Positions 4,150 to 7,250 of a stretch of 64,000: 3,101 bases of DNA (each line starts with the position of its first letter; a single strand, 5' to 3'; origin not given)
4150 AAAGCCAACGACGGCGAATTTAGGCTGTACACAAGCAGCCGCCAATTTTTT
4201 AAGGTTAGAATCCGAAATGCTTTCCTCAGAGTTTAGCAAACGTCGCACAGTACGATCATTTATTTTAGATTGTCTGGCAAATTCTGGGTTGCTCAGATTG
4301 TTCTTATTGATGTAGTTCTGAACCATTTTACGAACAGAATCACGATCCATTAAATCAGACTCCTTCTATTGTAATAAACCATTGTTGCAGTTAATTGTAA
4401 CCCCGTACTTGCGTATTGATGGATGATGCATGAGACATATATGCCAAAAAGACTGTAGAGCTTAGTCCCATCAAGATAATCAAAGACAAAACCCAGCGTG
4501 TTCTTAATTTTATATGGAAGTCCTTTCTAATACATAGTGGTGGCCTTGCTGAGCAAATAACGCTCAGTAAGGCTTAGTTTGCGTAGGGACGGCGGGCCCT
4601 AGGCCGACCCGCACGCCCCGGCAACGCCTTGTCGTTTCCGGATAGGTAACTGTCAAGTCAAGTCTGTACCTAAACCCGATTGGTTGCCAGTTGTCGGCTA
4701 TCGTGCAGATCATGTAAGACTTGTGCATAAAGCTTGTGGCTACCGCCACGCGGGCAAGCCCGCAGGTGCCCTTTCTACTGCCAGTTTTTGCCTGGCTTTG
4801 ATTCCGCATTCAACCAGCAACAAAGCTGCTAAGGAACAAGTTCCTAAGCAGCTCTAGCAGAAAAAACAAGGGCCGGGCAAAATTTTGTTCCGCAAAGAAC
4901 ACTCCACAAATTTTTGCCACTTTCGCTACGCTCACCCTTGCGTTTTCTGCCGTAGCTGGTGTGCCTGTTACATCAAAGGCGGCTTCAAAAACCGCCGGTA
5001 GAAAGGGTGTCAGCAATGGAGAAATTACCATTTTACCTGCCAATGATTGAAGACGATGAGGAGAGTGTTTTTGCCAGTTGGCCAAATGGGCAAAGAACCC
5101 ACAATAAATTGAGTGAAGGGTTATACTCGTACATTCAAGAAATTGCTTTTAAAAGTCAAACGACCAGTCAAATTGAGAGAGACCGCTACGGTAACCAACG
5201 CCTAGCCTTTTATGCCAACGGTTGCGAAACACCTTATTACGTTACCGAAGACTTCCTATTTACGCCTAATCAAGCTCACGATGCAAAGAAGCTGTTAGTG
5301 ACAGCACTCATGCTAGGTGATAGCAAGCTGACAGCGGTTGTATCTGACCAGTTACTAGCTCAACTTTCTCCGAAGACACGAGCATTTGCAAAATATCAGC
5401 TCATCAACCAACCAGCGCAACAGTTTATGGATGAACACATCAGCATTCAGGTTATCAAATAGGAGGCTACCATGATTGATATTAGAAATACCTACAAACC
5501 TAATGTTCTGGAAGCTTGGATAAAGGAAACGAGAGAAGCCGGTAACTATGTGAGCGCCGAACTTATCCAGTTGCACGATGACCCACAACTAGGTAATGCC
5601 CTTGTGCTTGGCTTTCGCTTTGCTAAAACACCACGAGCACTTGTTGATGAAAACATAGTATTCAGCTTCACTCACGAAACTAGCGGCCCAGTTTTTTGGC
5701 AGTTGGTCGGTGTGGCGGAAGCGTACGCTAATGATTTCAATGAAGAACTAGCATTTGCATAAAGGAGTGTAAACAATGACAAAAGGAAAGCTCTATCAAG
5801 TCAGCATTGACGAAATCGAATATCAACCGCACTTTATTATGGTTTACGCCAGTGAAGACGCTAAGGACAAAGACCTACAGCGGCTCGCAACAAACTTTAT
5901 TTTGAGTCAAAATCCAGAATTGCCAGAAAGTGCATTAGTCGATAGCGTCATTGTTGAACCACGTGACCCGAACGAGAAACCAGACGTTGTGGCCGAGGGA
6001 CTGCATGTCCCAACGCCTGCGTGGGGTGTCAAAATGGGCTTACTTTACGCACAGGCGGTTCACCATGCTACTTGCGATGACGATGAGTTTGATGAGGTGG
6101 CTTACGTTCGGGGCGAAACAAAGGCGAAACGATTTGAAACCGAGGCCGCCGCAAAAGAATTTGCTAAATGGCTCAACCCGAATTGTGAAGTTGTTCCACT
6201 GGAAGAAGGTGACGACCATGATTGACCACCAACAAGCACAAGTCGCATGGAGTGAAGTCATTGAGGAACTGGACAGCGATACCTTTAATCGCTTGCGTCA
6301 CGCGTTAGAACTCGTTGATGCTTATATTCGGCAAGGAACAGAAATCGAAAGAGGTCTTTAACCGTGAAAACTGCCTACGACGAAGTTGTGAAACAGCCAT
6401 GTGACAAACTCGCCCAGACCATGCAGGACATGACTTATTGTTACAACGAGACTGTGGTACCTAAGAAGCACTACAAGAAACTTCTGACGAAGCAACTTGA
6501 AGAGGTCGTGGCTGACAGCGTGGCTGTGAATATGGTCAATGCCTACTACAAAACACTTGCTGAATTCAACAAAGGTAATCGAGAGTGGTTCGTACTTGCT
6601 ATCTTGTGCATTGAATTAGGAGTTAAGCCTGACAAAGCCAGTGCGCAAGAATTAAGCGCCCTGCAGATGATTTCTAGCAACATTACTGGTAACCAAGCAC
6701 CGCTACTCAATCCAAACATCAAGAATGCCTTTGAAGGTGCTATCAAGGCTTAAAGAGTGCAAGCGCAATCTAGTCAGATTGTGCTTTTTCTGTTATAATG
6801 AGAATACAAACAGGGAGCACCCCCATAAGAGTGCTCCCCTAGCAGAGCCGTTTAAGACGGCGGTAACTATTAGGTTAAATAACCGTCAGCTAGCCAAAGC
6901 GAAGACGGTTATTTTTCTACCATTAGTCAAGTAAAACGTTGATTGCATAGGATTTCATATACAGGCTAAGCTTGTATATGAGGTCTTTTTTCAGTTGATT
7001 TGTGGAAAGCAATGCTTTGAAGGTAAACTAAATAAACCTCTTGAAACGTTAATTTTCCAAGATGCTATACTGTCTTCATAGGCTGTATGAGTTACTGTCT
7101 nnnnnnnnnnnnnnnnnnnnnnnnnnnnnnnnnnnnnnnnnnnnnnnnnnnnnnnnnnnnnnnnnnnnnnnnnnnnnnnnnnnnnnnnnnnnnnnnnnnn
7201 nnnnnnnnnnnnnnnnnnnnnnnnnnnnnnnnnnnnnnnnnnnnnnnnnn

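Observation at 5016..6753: Compact operon of five small unknown proteins, candidate anti-defence / establishment genes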

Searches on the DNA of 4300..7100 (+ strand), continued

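Call 51: get_annotated_region(hit=H160, flank=4000)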
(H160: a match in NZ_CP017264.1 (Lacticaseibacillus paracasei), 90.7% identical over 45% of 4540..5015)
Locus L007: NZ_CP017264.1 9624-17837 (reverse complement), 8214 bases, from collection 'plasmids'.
description: Lacticaseibacillus paracasei strain FAM18149 plasmid pFAM18149.23, complete sequence
organism: Lacticaseibacillus paracasei (NCBI taxid 1597)
taxonomy: Bacteria; Bacillota; Bacilli; Lactobacillales; Lactobacillaceae; Lacticaseibacillus; Lacticaseibacillus paracasei
host: -; source: cell culture,cheese; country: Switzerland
typing (MOB-suite, as given by PLSDB): mobilizable; relaxase MOBP,MOBQ
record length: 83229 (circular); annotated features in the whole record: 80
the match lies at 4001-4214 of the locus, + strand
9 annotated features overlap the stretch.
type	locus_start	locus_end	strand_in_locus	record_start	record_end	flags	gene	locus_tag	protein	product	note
CDS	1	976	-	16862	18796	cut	-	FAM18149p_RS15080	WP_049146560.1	BglG family transcription antiterminator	-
CDS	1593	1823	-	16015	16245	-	-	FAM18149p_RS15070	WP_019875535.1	hypothetical protein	-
CDS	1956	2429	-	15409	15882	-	-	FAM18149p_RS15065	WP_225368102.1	class A sortase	-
CDS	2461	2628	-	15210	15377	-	-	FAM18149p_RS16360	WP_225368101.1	hypothetical protein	-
CDS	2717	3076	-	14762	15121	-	-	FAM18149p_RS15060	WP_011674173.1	transcriptional regulator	-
CDS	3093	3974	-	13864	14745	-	-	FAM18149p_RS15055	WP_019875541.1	DNA/RNA non-specific endonuclease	-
CDS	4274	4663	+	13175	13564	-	-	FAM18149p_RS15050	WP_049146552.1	hypothetical protein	-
CDS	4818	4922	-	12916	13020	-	-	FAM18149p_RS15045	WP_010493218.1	putative holin-like toxin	-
CDS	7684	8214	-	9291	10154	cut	-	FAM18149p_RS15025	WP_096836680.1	IS3 family transposase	-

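Call 62: get_annotated_region(hit=H144, flank=6000)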
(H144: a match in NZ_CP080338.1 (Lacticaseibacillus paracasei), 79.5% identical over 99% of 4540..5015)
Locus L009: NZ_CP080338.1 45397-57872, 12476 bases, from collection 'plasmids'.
description: Lacticaseibacillus paracasei strain L1 plasmid p2, complete sequence
organism: Lacticaseibacillus paracasei (NCBI taxid 1597)
taxonomy: Bacteria; Bacillota; Bacilli; Lactobacillales; Lactobacillaceae; Lacticaseibacillus; Lacticaseibacillus paracasei
host: -; source: pure culture,Sweet Potato Sour Liquid; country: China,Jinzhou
typing (MOB-suite, as given by PLSDB): conjugative; relaxase MOBP; mating-pair formation MPF_T
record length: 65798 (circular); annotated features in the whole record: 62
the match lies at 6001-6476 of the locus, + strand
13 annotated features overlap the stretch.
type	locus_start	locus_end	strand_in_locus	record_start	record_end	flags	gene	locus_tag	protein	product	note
CDS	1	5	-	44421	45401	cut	-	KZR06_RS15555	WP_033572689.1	LacI family DNA-binding transcriptional regulator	-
CDS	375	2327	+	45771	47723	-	-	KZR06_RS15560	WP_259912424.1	sucrose-specific PTS transporter subunit IIBC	GO:0009401 - phosphoenolpyruvate-dependent sugar phosphotransferase system [Evidence IEA]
CDS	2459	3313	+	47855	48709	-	-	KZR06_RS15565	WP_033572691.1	ROK family protein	-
CDS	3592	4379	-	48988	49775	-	-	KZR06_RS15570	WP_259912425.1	IS5 family transposase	-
CDS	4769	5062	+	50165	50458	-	-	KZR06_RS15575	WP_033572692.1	hypothetical protein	-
CDS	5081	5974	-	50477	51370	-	-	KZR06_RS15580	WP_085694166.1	DNA/RNA non-specific endonuclease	-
CDS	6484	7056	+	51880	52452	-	-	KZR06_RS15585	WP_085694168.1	hypothetical protein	-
CDS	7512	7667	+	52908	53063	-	-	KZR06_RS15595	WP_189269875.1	hypothetical protein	-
CDS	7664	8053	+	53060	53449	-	-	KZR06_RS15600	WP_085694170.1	hypothetical protein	-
CDS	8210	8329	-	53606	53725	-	-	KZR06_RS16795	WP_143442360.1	putative holin-like toxin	-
CDS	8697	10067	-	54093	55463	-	-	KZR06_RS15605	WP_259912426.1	DUF3991 and TOPRIM domain-containing protein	GO:0006260 - DNA replication [Evidence IEA]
CDS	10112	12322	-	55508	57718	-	-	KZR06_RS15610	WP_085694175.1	relaxase/mobilization nuclease domain-containing protein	-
CDS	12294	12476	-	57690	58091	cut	mobC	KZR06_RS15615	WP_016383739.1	plasmid mobilization relaxosome protein MobC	-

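Call 63: get_annotated_region(hit=H147, flank=6000)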
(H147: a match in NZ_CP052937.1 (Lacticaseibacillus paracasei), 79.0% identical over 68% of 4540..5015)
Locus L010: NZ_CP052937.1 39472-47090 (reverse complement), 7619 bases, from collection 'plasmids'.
description: Lacticaseibacillus paracasei strain CLP-C10 plasmid pCLP-C10, complete sequence
organism: Lacticaseibacillus paracasei (NCBI taxid 1597)
taxonomy: Bacteria; Bacillota; Bacilli; Lactobacillales; Lactobacillaceae; Lacticaseibacillus; Lacticaseibacillus paracasei
host: -; source: whole organism,fermented milk; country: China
typing (MOB-suite, as given by PLSDB): mobilizable; replicon rep_cluster_197; relaxase MOBQ
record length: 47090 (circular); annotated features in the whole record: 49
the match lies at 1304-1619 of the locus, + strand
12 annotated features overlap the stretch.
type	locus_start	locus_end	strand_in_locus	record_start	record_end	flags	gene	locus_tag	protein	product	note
CDS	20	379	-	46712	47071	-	-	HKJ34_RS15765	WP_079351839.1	transcriptional regulator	-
CDS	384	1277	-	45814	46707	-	-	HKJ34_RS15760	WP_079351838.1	DNA/RNA non-specific endonuclease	-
CDS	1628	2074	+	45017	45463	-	-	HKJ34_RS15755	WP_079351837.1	hypothetical protein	-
CDS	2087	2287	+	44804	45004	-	-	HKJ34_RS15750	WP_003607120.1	hypothetical protein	-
CDS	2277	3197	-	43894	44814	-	-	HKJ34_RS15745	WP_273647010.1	IS30 family transposase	-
CDS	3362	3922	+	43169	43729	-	amaP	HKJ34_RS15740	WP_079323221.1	alkaline shock response membrane anchor protein AmaP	-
CDS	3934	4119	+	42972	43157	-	-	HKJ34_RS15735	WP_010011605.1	DUF2273 domain-containing protein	-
CDS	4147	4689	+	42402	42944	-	-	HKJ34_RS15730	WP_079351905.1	Asp23/Gls24 family envelope stress response protein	-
CDS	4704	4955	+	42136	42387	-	-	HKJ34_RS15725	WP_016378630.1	GlsB/YeaQ/YmgE family stress response membrane protein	-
CDS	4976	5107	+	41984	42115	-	-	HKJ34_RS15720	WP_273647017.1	hypothetical protein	-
CDS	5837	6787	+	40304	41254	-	-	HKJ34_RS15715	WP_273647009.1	magnesium transporter CorA family protein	GO:0030001 - metal ion transport [Evidence IEA]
CDS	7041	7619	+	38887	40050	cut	-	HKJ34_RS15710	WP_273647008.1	glycosyltransferase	-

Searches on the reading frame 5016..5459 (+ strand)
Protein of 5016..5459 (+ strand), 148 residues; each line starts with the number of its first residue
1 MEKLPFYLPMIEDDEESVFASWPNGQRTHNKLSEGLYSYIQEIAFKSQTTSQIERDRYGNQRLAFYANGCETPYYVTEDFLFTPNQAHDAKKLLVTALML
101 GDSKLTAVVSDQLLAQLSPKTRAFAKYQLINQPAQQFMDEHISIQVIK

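Call 8: search_protein_families(library=pfam, proteins=[window:5016-5459:+], max_evalue=1)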
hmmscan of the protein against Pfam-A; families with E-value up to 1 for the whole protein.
window:5016-5459:+ (148 aa): 0 families

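Call 9: search_protein_families(library=phrogs, proteins=[window:5016-5459:+], max_evalue=1)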
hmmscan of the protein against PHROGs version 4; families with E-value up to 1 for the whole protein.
window:5016-5459:+ (148 aa): 0 families

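Call 14: search_protein_families(library=ncbifam, proteins=[window:5016-5459:+], max_evalue=1)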
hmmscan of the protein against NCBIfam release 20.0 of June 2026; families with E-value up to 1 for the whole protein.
window:5016-5459:+ (148 aa): 2 families
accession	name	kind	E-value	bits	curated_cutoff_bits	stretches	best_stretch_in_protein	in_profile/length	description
NF033447.1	BrxE_fam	subfamily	0.0055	17.1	40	1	107-144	29-66/169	BrxE family protein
TIGR02744.1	TrbI_Ftype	equivalog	0.031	14.4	83.65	1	92-143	5-56/112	type-F conjugative transfer system protein TrbI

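Call 15: search_protein_families(library=padloc, proteins=[window:5016-5459:+], max_evalue=1)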
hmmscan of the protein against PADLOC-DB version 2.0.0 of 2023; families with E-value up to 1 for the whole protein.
window:5016-5459:+ (148 aa): 0 families

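Call 17: search_dna_similar(query=window:5016-5459:+, collection=plasmids, mode=protein, max_rows=40, rows=spread, max_evalue=0.001)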
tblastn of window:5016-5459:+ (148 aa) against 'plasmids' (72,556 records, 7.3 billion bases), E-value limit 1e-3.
Records with a match: 42; places in all: 45; records where one place covers at least 80% of the query: 39.
Best place of each record, by identity: 95-99% 1; 90-95% 26; 80-90% 15.
By first word of the organism name: Lacticaseibacillus 41; Lactiplantibacillus 1.
By predicted mobility (MOB-suite, as given by PLSDB): mobilizable 41; non-mobilizable 1.
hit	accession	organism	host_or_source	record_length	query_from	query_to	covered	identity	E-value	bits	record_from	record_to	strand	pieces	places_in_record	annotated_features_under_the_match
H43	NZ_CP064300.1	Lacticaseibacillus paracasei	single cell,kimchi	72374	1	148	100%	95.9%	7e-93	300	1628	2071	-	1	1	hypothetical protein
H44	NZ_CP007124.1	Lacticaseibacillus paracasei N1115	traditional homemade dairy product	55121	1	148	100%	93.9%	3e-90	292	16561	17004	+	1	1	hypothetical protein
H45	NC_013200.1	Lacticaseibacillus rhamnosus Lc 705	-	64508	1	148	100%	92.6%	8e-89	288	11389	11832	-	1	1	hypothetical protein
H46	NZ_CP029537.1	Lacticaseibacillus paracasei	cell culture,cream products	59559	1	148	100%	92.6%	3e-88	286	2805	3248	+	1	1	hypothetical protein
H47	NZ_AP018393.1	Lacticaseibacillus paracasei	-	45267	1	148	100%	92.6%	3e-88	286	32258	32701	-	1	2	hypothetical protein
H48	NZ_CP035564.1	Lacticaseibacillus paracasei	cell culture,food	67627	1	148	100%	92.6%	3e-88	286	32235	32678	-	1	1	hypothetical protein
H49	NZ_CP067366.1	Lacticaseibacillus rhamnosus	microbe,Kefir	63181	1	148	100%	92.6%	4e-88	286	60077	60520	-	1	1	hypothetical protein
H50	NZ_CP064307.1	Lacticaseibacillus paracasei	single cell,kimchi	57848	1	148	100%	92.6%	7e-88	286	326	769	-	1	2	hypothetical protein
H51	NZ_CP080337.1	Lacticaseibacillus paracasei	pure culture,Sweet Potato Sour Liquid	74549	1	148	100%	91.9%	3e-88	286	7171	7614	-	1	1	hypothetical protein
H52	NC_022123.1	Lacticaseibacillus paracasei subsp. paracasei 8700:2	Homo sapiens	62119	1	148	100%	91.9%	6e-88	286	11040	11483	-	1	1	hypothetical protein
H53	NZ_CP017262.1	Lacticaseibacillus paracasei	cell culture,cheese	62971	1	148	100%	91.9%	4e-87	283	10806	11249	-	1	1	hypothetical protein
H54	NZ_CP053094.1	Lacticaseibacillus paracasei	whole organism,fermented milk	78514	1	148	100%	91.9%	4e-87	283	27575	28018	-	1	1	hypothetical protein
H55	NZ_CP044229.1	Lacticaseibacillus rhamnosus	Homo sapiens,cell culture,intestinal ...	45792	1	148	100%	91.2%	3e-88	286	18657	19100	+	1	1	hypothetical protein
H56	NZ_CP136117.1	Lacticaseibacillus rhamnosus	human,blood (terminal ileitis)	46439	1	148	100%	91.2%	3e-88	286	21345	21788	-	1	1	hypothetical protein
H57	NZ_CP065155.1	Lacticaseibacillus paracasei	organism,Tibetan kefir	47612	1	148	100%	91.2%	3e-88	286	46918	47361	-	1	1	hypothetical protein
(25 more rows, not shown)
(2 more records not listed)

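Call 26: search_solved_structures(query=window:5016-5459:+, max_evalue=10)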
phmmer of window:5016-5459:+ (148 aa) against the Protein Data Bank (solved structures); distinct sequences matched with E-value up to 10: 0.

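Call 112: find_homologous_proteins(query=window:5016-5459:+, max_evalue=0.01)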
Query window:5016-5459:+ (148 aa): 24 proteins with E <= 0.01 among 28 candidates.
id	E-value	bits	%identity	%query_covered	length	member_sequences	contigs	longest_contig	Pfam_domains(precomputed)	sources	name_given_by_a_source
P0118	2.2e-84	298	91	100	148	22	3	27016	-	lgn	-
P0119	1.7e-83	296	91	100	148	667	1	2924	-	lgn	-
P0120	3.3e-82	291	89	100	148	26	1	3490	-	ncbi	-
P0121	6.8e-82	290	89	100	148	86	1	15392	-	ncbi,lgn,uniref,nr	ncbi:hypothetical protein B9J76_15740 [Lacticaseibacillus paracasei]|uniref:hypothetical protein n=1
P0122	2.5e-80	285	88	100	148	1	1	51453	-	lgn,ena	-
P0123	3.1e-78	278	87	100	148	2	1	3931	-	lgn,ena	-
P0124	4.0e-78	278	87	100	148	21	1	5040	-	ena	-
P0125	2.6e-77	276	85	100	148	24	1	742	-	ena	-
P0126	5.4e-77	274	86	100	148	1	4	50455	-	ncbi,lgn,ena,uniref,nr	ncbi:hypothetical protein [Lacticaseibacillus paracasei]|uniref:hypothetical protein n=1 Tax=Lactica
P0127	1.8e-76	273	84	100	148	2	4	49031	-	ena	-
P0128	4.4e-75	268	82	100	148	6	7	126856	-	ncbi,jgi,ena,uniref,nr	ncbi:hypothetical protein [Lacticaseibacillus paracasei]|jgi:hypothetical protein|uniref:hypothetica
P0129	5.6e-74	265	82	100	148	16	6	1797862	-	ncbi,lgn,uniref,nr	ncbi:Uncharacterised protein [Scardovia inopinata]|uniref:Uncharacterized protein n=1 Tax=Scardovia 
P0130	5.9e-74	265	82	100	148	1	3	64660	-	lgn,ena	-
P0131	1.8e-73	263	88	94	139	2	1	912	-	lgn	-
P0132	3.7e-65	236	93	79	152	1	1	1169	-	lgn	-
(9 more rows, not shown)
